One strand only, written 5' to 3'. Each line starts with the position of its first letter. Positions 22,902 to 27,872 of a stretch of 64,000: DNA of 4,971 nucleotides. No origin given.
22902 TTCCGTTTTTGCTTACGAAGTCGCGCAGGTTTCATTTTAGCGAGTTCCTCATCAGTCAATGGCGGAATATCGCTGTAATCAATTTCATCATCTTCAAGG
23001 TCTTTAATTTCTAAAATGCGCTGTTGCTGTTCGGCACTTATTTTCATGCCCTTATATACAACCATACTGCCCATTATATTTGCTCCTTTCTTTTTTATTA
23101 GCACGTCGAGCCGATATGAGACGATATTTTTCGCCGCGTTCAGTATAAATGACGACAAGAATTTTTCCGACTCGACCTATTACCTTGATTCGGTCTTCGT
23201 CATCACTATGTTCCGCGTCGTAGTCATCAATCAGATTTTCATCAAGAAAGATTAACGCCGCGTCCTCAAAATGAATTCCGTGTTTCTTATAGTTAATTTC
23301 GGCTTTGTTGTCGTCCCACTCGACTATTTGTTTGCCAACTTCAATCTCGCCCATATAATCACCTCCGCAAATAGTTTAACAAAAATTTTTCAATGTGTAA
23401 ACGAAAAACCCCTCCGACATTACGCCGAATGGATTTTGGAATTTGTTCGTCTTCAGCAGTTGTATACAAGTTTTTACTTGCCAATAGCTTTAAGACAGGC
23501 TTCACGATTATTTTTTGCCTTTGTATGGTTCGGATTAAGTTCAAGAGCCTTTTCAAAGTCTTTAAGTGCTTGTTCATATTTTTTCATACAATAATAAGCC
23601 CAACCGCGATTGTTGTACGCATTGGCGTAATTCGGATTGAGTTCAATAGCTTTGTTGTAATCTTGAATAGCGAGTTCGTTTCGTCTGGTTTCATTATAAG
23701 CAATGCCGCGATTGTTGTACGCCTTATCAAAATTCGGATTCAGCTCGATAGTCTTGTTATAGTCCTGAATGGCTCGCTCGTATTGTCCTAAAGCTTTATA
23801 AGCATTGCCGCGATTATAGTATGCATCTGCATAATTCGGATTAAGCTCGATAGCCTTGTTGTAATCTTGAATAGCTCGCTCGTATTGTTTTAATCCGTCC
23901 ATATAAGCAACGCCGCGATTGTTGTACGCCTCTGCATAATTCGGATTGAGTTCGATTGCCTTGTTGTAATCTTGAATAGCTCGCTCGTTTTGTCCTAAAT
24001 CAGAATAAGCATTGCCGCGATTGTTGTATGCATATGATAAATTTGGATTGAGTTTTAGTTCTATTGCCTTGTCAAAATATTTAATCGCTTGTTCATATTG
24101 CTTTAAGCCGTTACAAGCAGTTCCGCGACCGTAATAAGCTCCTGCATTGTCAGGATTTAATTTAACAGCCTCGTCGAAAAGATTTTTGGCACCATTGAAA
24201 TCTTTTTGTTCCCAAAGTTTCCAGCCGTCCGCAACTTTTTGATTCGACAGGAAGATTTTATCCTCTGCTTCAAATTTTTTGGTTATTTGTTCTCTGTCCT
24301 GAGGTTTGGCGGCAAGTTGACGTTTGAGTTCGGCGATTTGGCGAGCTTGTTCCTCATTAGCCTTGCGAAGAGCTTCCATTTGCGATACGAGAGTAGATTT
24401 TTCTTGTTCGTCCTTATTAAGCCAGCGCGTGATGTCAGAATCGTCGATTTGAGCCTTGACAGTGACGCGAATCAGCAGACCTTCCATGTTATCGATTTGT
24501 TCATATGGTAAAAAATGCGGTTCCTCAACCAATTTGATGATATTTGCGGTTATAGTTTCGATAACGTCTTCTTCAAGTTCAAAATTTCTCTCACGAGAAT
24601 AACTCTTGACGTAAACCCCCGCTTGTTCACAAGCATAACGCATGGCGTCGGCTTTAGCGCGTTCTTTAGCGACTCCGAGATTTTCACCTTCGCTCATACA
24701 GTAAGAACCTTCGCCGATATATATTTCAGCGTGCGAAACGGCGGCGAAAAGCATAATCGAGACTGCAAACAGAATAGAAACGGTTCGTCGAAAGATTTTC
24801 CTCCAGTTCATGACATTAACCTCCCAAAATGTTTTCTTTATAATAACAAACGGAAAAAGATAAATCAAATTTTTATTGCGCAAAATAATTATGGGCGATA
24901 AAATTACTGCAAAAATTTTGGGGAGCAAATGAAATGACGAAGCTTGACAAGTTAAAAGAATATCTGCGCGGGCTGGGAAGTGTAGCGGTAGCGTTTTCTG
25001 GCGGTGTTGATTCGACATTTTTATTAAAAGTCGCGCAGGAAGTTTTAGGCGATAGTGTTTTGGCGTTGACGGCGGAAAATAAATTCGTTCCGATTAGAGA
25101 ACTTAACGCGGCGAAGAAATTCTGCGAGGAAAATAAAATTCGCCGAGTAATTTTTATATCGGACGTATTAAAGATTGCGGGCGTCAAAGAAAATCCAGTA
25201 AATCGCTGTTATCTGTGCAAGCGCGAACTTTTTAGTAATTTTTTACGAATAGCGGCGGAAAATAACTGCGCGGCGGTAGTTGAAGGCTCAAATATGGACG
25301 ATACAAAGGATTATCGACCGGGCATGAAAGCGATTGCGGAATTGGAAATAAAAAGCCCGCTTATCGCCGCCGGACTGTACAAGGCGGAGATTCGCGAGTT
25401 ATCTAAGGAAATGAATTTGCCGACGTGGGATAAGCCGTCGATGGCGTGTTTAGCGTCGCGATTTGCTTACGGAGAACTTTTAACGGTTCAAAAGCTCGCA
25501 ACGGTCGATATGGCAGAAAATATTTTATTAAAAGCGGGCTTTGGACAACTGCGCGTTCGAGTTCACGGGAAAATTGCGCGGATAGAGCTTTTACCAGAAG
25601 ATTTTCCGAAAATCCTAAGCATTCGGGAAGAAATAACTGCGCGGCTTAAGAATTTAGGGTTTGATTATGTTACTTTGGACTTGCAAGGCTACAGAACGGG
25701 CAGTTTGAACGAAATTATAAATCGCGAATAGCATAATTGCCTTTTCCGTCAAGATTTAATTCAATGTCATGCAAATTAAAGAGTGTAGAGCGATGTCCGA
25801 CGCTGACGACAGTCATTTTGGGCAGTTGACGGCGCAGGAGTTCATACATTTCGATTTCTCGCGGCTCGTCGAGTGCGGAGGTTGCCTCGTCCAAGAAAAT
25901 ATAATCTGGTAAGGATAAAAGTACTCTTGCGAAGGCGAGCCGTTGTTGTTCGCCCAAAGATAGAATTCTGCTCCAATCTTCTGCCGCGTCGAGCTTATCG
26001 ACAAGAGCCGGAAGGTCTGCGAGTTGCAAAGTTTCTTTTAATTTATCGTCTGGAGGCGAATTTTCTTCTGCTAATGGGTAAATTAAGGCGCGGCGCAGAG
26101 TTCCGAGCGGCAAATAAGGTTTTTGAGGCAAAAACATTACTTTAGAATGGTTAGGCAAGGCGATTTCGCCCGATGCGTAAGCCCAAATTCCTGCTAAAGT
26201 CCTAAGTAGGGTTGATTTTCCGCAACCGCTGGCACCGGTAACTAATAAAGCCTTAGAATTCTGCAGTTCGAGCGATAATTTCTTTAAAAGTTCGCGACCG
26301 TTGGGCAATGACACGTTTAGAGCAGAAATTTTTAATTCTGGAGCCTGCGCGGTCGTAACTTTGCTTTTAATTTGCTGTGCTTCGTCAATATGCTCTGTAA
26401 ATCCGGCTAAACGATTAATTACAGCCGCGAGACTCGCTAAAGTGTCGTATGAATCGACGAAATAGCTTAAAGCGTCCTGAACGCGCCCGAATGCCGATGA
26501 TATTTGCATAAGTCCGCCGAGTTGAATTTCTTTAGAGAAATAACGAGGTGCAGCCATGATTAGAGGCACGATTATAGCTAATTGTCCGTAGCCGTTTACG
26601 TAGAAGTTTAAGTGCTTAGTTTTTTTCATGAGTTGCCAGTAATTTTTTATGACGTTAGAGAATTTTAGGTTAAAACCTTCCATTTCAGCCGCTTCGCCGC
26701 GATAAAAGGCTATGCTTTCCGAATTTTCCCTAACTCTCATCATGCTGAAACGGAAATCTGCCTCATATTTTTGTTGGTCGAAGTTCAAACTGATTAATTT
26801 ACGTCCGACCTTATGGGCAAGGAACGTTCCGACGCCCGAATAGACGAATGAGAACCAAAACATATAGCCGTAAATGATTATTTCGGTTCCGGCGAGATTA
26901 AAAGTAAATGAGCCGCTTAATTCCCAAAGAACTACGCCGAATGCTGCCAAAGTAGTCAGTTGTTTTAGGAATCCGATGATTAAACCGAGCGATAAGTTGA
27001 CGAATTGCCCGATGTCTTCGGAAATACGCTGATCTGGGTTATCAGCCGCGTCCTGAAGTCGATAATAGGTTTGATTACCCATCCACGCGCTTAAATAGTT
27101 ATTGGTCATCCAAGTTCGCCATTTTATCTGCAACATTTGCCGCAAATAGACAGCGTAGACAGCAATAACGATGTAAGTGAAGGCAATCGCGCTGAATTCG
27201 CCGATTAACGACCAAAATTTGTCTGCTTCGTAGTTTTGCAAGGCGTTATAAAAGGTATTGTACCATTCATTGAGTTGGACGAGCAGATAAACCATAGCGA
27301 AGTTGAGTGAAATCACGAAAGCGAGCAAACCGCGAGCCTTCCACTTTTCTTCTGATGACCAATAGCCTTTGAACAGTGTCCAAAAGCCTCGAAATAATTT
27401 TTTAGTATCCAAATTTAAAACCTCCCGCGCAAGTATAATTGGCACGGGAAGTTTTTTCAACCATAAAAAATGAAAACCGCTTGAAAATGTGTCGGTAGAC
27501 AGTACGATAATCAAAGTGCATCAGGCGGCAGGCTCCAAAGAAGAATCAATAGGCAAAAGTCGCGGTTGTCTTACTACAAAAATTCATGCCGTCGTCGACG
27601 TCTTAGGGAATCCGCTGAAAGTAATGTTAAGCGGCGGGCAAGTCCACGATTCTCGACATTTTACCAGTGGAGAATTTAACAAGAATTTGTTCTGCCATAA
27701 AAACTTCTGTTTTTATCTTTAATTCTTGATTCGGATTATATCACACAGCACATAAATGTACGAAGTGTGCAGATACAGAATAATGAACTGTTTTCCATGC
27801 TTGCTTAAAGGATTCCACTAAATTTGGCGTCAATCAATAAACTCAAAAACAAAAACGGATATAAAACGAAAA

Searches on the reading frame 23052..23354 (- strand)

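Call 23: search_protein_families(library=pfam, proteins=[window:23052-23354:-], max_evalue=0.01)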
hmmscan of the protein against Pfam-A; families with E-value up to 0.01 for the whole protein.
window:23052-23354:- (100 aa): 1 family
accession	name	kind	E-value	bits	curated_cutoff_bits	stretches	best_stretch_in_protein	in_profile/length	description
PF04365.19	BrnT_toxin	-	1.5e-25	89.7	34.5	1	13-89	1-77/77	Ribonuclease toxin, BrnT, of type II toxin-antitoxin system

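Call 77: search_protein_families(library=padloc, proteins=[window:23052-23354:-], max_evalue=0.01)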
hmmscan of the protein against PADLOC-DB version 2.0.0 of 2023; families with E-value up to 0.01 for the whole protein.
window:23052-23354:- (100 aa): 0 families

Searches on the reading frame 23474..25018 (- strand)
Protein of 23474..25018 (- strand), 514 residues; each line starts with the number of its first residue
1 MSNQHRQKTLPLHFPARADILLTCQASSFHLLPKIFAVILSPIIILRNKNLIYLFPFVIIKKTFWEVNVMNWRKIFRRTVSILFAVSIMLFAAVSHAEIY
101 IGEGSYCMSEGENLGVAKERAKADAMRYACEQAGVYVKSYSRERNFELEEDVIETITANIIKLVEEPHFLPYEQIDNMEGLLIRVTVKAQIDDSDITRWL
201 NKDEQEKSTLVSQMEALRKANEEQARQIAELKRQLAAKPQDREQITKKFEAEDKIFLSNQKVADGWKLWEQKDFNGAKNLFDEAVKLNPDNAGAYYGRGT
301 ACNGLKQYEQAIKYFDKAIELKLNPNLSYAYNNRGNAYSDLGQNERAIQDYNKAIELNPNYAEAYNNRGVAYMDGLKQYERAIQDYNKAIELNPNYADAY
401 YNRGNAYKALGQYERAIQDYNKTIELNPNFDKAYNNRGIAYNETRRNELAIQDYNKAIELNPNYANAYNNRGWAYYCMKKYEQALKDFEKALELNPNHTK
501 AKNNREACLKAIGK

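Call 82: search_protein_families(library=pfam, proteins=[window:23474-25018:-], max_evalue=0.00001)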
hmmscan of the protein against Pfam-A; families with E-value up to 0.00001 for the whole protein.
window:23474-25018:- (514 aa): 17 families
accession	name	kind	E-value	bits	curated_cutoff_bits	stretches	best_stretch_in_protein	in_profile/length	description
PF00515.34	TPR_1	-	2.6e-70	230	27.8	6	397-430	1-34/34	Tetratricopeptide repeat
PF13414.12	TPR_11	-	5.1e-55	183.3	26.8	4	335-373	1-39/42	TPR repeat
PF07719.23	TPR_2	-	2.1e-52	171.3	27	4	465-498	1-34/34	Tetratricopeptide repeat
PF13181.12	TPR_8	-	1e-51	169.1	25.7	5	330-361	3-34/34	Tetratricopeptide repeat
PF13431.12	TPR_17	-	3.3e-48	158.4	24.4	4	386-418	2-34/34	Tetratricopeptide repeat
PF13432.12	TPR_16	-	3.1e-33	114.2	32.7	3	334-396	3-64/65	Tetratricopeptide repeat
PF13424.12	TPR_12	-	8.9e-29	100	30.1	4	433-494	5-74/77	Tetratricopeptide repeat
PF13371.12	TPR_9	-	7.9e-24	83.9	35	1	377-429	9-61/73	Tetratricopeptide repeat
PF13428.12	TPR_14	-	3e-23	80.4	23.5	0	398-437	2-41/44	Tetratricopeptide repeat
PF14559.12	TPR_19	-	4.5e-20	72.2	25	2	268-322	1-55/68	Tetratricopeptide repeat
PF13374.12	TPR_10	-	1.9e-16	59.9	27.5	0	465-494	2-31/42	Tetratricopeptide repeat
PF13174.12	TPR_6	-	6.8e-16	58.2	26.3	0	398-429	1-32/33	Tetratricopeptide repeat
PF10516.15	SHNi-TPR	-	1.9e-11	43.7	21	0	480-494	16-30/38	SHNi-TPR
PF01239.28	PPTA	-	5.3e-10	38.9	29.5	0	450-476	4-30/32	Protein prenyltransferase alpha subunit repeat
PF25575.1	TPR_BSK1_C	-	9.8e-08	32.3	42.2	0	446-500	57-112/118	Serine/threonine-protein kinase BSK1-like, TPR repeats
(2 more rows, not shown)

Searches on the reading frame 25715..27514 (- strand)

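Call 82: search_protein_families(library=pfam, proteins=[window:25715-27514:-], max_evalue=0.00001)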
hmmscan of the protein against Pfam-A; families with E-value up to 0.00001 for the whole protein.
window:25715-27514:- (599 aa): 4 families
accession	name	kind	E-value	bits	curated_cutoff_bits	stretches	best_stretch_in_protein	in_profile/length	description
PF06472.20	ABC_membrane_2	-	7.7e-57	193.2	24.4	1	54-326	7-269/269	ABC transporter transmembrane region 2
PF05992.17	SbmA_BacA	-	2.4e-44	152.5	24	1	57-376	6-314/315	SbmA/BacA-like family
PF00005.33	ABC_tran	-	4.9e-17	63.2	25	1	410-546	1-137/137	ABC transporter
PF13191.12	AAA_16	-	9.9e-07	29.8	32.6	1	420-563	24-159/167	AAA ATPase domain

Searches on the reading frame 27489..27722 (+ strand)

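Call 23: search_protein_families(library=pfam, proteins=[window:27489-27722:+], max_evalue=0.01)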
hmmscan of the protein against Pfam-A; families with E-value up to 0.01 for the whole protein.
window:27489-27722:+ (77 aa): 1 family
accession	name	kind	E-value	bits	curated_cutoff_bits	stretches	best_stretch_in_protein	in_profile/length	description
PF01609.27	DDE_Tnp_1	-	1.5e-07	31.8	23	1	3-59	9-66/200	Transposase DDE domain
